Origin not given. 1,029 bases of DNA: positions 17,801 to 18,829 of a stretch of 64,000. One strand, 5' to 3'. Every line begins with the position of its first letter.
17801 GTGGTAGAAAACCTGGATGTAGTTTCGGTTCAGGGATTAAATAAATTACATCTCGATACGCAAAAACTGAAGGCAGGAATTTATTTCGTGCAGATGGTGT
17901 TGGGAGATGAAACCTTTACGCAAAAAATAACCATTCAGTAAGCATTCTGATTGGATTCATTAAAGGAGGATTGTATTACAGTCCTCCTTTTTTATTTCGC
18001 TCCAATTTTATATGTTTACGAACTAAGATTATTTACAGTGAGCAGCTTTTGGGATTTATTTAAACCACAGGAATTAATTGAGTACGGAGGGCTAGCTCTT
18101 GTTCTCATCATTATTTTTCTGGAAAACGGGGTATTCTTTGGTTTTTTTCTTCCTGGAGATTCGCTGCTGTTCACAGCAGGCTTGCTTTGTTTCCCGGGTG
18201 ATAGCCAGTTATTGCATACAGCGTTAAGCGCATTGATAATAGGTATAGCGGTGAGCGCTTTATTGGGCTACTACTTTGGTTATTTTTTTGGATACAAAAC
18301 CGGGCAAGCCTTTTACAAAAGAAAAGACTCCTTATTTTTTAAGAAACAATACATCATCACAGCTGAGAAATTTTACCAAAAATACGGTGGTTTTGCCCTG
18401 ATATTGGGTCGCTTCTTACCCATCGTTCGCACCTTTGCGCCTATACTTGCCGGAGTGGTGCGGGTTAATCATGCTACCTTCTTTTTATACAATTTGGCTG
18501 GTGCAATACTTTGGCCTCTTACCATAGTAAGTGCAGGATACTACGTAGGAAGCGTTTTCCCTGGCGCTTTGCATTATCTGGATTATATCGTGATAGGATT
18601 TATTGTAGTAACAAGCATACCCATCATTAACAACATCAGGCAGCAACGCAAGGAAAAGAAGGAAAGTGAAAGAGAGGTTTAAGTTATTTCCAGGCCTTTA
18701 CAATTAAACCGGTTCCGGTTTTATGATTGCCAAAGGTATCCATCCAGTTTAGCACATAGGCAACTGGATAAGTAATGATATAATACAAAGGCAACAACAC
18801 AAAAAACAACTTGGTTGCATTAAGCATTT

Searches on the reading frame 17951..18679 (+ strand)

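Call 79: search_protein_families(library=pfam, proteins=[window:17951-18679:+], max_evalue=0.0001)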
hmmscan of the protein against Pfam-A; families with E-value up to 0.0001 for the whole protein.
window:17951-18679:+ (243 aa): 1 family
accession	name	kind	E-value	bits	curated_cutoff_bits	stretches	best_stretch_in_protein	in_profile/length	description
PF09335.16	VTT_dom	-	6.5e-19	69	33.9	1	67-197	1-122/123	VTT domain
